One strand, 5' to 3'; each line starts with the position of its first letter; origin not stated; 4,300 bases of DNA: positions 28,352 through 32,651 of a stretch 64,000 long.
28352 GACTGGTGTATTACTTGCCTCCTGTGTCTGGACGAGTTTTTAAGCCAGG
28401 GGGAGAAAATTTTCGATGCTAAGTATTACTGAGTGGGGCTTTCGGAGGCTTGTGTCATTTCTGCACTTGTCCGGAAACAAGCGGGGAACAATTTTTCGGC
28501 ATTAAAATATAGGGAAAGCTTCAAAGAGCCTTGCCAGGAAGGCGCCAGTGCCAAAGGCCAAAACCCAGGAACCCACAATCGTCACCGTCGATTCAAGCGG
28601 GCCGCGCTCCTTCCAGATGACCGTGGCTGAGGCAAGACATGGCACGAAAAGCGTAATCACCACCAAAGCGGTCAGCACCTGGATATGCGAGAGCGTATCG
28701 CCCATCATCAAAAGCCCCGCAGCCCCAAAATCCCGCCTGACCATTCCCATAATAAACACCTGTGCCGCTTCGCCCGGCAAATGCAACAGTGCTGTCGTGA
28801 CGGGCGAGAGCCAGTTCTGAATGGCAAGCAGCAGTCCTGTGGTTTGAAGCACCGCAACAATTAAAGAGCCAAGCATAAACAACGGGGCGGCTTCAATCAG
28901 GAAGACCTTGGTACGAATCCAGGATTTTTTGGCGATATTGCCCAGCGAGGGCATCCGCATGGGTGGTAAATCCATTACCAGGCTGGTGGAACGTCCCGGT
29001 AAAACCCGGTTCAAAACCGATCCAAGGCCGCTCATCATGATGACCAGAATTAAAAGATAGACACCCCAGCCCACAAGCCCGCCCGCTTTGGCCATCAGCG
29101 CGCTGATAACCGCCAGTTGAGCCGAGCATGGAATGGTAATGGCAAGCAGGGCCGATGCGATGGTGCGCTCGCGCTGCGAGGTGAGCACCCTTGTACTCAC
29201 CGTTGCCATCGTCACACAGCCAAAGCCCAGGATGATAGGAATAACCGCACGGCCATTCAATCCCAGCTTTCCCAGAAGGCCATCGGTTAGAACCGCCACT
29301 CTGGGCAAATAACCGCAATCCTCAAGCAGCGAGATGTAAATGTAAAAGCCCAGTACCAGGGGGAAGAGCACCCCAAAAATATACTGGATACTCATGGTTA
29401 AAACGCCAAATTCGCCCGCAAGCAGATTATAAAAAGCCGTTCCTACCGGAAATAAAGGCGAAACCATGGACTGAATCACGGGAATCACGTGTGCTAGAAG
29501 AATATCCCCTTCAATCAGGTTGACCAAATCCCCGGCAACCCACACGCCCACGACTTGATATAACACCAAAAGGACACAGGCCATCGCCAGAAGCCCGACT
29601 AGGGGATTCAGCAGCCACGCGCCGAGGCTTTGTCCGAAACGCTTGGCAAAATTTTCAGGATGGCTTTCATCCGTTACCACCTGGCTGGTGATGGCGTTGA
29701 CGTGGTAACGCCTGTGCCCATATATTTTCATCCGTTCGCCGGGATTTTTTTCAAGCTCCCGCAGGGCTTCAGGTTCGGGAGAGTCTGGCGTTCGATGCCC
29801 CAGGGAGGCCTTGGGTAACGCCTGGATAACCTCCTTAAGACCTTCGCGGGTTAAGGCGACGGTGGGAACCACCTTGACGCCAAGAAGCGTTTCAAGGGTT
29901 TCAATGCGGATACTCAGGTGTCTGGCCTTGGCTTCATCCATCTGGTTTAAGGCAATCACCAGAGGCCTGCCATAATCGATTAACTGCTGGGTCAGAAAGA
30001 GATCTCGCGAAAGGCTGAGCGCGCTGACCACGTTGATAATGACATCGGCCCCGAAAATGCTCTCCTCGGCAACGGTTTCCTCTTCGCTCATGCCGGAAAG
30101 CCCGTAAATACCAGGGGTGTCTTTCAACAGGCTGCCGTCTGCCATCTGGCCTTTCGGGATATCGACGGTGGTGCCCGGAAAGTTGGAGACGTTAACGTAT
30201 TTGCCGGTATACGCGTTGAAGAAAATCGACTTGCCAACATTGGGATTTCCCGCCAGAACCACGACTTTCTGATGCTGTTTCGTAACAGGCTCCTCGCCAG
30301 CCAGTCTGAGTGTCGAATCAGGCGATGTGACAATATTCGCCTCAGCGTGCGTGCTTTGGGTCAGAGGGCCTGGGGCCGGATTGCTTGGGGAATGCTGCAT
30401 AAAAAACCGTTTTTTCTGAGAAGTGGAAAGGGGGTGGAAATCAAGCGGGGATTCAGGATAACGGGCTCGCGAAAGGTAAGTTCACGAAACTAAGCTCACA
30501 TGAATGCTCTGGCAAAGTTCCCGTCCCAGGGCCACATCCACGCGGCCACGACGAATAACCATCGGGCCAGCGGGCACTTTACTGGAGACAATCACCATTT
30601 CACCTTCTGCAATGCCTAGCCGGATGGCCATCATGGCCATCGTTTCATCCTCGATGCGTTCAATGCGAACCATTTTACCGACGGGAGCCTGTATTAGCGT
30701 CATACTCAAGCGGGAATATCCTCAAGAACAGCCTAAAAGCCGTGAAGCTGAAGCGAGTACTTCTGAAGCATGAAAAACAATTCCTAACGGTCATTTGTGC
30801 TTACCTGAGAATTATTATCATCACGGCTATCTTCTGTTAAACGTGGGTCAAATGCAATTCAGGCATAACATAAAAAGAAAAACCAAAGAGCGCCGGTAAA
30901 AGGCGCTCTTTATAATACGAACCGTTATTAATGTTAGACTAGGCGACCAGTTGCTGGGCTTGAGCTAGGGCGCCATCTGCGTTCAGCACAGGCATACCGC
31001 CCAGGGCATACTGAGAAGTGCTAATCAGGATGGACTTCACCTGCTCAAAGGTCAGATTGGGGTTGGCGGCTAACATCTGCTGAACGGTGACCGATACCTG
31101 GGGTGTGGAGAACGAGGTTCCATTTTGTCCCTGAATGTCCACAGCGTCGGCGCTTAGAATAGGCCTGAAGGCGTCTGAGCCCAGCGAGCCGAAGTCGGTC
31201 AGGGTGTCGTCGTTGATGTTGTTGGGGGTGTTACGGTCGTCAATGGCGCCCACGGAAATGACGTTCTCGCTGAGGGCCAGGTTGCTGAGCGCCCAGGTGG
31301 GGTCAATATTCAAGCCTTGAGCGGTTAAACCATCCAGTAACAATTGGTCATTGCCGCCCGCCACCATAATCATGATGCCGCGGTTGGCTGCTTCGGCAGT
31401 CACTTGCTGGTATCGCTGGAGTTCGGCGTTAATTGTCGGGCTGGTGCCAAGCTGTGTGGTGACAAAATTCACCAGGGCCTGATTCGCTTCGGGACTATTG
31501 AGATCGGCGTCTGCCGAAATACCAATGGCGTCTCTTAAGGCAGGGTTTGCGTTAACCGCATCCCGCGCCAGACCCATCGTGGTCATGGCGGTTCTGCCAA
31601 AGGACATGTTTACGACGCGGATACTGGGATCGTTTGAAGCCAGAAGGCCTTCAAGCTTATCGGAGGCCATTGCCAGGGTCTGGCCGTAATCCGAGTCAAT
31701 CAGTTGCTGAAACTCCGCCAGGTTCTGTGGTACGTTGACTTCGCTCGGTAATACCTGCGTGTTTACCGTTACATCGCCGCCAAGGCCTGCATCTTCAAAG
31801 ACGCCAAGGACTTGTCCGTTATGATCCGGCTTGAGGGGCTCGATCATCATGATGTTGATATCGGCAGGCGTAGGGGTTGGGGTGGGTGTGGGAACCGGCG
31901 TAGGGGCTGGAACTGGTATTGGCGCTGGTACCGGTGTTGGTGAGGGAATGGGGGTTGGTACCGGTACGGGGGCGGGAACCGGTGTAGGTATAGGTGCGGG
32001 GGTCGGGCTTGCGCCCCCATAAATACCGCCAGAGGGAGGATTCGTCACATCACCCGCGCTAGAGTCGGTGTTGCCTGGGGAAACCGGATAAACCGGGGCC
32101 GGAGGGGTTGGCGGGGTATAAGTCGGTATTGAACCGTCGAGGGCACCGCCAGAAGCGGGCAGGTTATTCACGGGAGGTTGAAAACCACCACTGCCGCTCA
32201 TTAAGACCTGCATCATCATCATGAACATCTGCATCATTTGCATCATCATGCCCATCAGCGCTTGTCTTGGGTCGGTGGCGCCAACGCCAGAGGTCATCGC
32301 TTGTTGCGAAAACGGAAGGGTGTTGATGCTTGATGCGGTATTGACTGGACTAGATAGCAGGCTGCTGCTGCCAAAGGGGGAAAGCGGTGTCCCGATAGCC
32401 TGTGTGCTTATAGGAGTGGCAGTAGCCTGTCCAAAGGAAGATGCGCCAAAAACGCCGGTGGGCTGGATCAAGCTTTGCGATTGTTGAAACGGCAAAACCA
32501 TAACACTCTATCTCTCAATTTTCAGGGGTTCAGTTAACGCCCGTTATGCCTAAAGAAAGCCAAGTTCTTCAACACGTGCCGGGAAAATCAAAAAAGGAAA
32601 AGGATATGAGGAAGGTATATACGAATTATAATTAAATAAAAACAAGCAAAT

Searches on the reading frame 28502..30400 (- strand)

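Call 22: search_protein_families(library=pfam, proteins=[window:28502-30400:-], max_evalue=0.001)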
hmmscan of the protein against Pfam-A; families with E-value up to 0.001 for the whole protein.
window:28502-30400:- (632 aa): 4 families
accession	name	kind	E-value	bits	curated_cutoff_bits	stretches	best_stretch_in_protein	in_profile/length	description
PF02421.24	FeoB_N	-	1.1e-45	155.4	27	1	46-194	2-155/156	Ferrous iron transport protein B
PF07670.19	Gate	-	2.6e-27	95.7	29.6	2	344-436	3-101/104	Nucleoside recognition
PF01926.29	MMR_HSR1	-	2.8e-17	63.3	21.9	1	47-153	2-113/113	50S ribosome-binding GTPase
PF07664.17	FeoB_C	-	7.3e-12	45.3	26.6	1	447-496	4-54/54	Ferrous iron transport protein B C terminus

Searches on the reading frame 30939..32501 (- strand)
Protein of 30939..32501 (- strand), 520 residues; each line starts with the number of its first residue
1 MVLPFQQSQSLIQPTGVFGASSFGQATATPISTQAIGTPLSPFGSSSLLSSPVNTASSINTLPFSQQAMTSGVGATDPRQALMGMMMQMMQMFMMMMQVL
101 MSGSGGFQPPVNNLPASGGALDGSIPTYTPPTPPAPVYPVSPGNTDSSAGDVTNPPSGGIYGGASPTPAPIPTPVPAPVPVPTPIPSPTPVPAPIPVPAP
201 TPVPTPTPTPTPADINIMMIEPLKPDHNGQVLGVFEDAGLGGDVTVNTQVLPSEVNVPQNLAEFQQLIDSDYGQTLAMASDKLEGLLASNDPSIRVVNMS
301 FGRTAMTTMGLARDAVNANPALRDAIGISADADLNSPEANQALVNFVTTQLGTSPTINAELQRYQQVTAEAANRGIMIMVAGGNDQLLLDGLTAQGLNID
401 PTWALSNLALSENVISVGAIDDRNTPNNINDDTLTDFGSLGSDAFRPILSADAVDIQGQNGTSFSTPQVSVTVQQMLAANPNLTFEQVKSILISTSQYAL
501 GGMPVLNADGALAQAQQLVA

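Call 22: search_protein_families(library=pfam, proteins=[window:30939-32501:-], max_evalue=0.001)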
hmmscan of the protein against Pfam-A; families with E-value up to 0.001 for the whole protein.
window:30939-32501:- (520 aa): 1 family
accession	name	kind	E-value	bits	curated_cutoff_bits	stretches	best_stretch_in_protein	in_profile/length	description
PF00082.27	Peptidase_S8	-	7.6e-15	55.4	21.8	1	280-499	107-276/288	Subtilase family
